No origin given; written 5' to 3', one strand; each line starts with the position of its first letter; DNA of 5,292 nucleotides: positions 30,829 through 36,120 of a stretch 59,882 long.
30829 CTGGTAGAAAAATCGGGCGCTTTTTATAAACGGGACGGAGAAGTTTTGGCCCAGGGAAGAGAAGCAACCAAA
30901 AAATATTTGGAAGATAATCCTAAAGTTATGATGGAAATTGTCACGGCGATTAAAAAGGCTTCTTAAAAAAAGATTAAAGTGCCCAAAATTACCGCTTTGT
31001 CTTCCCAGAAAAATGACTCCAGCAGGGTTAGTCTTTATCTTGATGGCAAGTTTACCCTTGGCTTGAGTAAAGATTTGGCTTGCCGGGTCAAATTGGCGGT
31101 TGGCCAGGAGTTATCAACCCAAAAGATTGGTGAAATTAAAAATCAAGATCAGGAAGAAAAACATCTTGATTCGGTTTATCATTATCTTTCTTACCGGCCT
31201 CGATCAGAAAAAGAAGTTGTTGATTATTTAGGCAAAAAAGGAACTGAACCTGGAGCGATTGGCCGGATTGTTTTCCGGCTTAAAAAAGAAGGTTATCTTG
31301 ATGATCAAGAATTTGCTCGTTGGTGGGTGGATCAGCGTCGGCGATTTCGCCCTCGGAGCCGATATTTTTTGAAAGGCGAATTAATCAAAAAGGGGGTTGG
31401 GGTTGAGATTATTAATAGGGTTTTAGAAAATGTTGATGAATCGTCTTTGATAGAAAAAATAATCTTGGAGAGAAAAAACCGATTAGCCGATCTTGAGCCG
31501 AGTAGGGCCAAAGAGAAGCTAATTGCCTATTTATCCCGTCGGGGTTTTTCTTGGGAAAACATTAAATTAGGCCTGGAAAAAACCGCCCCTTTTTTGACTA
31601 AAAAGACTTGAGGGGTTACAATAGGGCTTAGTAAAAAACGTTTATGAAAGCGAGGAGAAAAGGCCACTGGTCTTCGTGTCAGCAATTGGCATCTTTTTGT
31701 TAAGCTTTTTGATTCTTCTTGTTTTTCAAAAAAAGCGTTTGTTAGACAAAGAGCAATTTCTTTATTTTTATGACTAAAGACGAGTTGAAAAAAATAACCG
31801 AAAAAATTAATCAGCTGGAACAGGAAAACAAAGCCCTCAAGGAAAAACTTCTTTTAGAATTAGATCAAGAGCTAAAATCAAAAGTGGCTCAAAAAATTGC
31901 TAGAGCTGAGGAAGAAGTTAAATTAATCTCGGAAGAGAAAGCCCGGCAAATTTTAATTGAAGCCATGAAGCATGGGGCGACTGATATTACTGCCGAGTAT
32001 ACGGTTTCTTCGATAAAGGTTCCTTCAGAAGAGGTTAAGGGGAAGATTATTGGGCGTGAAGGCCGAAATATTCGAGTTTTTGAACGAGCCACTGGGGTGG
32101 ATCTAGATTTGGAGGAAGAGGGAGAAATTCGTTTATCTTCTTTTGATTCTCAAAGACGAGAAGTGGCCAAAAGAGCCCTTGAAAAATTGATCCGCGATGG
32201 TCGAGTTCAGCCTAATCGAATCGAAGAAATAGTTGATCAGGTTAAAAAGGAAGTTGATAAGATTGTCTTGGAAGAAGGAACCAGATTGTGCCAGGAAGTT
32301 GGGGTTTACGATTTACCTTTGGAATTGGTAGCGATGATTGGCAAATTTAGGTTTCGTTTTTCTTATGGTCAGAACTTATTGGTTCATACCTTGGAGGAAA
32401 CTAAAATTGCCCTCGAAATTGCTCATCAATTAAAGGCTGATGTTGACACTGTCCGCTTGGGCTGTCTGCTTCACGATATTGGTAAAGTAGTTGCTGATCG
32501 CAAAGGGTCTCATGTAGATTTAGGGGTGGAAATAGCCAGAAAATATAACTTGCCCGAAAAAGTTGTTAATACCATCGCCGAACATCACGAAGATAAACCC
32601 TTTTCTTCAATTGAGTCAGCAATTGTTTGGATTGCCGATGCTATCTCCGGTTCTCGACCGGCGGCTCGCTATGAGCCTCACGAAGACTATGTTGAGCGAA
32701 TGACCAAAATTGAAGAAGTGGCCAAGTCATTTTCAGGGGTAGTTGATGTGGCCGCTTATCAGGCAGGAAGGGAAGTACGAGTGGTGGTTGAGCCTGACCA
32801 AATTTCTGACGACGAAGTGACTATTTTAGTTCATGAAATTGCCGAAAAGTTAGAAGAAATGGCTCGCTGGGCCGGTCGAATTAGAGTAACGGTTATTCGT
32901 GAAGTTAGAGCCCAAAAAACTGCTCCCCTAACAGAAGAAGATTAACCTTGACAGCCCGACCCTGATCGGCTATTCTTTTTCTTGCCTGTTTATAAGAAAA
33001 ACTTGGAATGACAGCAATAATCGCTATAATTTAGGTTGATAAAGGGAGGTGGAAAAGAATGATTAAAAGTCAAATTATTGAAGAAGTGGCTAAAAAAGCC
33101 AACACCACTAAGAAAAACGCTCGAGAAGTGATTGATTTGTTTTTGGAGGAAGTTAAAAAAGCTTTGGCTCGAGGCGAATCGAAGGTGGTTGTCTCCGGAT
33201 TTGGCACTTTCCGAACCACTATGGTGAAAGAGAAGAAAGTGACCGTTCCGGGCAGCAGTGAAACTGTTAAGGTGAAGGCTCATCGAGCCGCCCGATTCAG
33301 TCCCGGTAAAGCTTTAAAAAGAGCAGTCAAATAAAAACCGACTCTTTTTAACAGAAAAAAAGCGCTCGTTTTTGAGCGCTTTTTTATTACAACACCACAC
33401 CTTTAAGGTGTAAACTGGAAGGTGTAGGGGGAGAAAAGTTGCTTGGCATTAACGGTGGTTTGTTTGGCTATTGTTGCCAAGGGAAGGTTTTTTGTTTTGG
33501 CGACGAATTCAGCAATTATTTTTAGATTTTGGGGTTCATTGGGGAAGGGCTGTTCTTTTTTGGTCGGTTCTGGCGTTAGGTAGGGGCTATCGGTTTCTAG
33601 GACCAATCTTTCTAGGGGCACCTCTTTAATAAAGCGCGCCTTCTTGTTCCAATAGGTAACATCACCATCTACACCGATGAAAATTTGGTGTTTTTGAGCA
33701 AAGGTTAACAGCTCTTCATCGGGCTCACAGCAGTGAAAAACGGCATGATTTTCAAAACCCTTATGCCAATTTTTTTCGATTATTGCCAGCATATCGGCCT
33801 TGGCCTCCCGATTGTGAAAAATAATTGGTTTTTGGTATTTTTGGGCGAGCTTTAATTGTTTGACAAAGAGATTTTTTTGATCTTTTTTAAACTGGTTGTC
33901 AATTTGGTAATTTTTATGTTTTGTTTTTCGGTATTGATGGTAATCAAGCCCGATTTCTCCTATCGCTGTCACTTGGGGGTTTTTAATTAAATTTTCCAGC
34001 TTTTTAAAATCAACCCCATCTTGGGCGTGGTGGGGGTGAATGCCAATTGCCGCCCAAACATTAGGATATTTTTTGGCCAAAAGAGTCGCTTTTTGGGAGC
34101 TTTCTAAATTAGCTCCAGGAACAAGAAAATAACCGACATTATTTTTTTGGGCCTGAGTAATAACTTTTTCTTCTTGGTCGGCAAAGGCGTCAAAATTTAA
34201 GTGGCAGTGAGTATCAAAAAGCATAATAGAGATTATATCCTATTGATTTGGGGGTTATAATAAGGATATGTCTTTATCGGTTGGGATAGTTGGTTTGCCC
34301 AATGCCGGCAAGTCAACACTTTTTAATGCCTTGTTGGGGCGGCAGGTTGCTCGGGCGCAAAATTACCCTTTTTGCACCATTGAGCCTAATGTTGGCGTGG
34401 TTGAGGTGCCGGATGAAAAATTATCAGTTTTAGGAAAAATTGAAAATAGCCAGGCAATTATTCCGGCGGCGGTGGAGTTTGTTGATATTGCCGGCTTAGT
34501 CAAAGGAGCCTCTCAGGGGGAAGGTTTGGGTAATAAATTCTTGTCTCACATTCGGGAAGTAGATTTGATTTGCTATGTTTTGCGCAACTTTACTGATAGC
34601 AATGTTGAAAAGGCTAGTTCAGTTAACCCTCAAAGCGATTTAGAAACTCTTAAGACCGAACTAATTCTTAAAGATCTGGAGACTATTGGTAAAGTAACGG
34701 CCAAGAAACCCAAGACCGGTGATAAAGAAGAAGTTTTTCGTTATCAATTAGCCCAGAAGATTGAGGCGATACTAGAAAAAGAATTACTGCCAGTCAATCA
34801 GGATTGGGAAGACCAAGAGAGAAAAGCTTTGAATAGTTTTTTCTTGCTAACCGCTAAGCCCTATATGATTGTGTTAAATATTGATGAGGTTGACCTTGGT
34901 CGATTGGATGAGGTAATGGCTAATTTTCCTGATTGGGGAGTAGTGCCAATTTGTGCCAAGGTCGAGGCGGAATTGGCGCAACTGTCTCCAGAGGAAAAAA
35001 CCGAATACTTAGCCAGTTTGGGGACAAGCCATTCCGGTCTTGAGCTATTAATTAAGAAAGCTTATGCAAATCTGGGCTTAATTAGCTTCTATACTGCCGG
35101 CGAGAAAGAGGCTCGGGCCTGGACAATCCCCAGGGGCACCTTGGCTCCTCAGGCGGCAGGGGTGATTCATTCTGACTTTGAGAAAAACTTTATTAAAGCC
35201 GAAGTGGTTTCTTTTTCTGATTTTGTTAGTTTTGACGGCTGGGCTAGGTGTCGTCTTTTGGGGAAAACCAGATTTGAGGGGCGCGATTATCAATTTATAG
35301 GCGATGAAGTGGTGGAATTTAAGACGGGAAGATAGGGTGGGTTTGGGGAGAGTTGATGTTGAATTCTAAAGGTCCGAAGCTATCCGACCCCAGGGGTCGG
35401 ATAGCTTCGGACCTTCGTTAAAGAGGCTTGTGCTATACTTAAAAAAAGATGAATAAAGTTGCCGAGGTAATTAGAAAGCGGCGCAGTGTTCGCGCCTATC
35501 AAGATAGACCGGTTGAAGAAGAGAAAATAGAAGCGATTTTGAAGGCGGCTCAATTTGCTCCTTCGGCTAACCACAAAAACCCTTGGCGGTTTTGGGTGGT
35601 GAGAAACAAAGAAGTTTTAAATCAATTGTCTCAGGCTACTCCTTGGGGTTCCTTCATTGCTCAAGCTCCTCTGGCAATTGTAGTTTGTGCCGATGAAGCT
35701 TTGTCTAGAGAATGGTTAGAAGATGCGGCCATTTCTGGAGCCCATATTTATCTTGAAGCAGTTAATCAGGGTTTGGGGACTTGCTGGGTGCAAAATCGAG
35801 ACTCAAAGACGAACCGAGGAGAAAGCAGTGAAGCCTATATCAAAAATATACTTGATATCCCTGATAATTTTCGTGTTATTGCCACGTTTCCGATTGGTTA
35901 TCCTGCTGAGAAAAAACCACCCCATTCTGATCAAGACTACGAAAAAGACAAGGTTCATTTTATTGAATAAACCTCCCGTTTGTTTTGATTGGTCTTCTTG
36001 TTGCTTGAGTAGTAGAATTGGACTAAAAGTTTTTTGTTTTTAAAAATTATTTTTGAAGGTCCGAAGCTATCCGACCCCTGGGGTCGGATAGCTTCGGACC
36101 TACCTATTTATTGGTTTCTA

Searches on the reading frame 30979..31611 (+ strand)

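Call 51: search_protein_families(library=pfam, proteins=[window:30979-31611:+], max_evalue=0.00001)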
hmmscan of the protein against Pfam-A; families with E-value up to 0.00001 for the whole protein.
window:30979-31611:+ (210 aa): 3 families
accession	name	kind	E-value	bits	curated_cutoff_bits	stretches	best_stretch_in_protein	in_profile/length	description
PF21982.2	RecX_HTH1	-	2.9e-16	59.6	26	1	65-101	4-40/40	RecX, first three-helix domain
PF02631.22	RecX_HTH2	-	1.1e-09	38.8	26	1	108-149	1-42/42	RecX, second three-helix domain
PF21981.2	RecX_HTH3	-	6.2e-06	26.7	26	0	163-196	11-45/48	RecX, third three-helix domain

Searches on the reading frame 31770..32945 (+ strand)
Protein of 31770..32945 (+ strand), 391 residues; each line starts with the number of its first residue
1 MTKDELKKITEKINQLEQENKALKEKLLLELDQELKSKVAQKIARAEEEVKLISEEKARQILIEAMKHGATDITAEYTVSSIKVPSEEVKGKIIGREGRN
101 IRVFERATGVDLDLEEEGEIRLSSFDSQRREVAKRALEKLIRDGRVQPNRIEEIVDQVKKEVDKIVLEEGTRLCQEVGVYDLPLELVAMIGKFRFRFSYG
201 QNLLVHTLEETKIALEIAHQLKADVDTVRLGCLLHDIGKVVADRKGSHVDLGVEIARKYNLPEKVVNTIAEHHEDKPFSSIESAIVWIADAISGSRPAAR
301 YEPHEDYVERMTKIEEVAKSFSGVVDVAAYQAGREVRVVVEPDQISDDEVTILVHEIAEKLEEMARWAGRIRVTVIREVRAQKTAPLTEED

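Call 52: search_protein_families(library=pfam, proteins=[window:31770-32945:+], max_evalue=0.00001)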
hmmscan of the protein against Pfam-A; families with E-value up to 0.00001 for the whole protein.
window:31770-32945:+ (391 aa): 2 families
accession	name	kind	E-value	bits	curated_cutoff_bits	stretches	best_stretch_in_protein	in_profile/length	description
PF01966.28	HD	-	2e-17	64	22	1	205-293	3-114/116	HD domain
PF00013.35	KH_1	-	5e-06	26.6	21.5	1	81-138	3-65/66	KH domain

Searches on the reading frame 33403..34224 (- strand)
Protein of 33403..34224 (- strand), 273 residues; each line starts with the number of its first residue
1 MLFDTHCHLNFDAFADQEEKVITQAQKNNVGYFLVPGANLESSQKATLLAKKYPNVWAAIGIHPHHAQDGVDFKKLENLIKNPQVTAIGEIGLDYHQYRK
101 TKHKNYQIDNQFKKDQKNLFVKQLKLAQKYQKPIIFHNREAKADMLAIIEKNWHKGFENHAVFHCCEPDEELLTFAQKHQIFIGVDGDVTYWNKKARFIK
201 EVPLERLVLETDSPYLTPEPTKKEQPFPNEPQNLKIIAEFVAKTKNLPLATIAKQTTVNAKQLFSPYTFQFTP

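Call 52: search_protein_families(library=pfam, proteins=[window:33403-34224:-], max_evalue=0.00001)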
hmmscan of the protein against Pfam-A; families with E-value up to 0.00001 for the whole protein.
window:33403-34224:- (273 aa): 1 family
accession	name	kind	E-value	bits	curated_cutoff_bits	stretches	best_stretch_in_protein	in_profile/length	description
PF01026.27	TatD_DNase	-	5.2e-69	232.9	27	1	3-265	1-253/253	TatD related DNase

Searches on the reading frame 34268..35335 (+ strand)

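Call 52: search_protein_families(library=pfam, proteins=[window:34268-35335:+], max_evalue=0.00001)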
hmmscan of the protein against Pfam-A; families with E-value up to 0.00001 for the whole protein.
window:34268-35335:+ (355 aa): 3 families
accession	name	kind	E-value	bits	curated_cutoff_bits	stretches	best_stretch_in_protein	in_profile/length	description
PF06071.19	YchF-GTPase_C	-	6.8e-30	103.5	27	1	271-353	1-83/84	Protein of unknown function (DUF933)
PF01926.29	MMR_HSR1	-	9.8e-24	84.1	21.9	1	5-114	2-86/113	50S ribosome-binding GTPase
PF02421.24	FeoB_N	-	3.3e-07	30.4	27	1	5-54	3-51/156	Ferrous iron transport protein B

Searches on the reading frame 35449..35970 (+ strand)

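Call 52: search_protein_families(library=pfam, proteins=[window:35449-35970:+], max_evalue=0.00001)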
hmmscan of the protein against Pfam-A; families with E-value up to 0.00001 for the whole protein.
window:35449-35970:+ (173 aa): 2 families
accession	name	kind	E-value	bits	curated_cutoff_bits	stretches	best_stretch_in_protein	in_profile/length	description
PF00881.29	Nitroreductase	-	4.6e-27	95.7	23.5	2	8-63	1-56/167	Nitroreductase family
PF14512.11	TM1586_NiRdase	-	5.6e-14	52.7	27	1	4-162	2-143/215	Putative TM nitroreductase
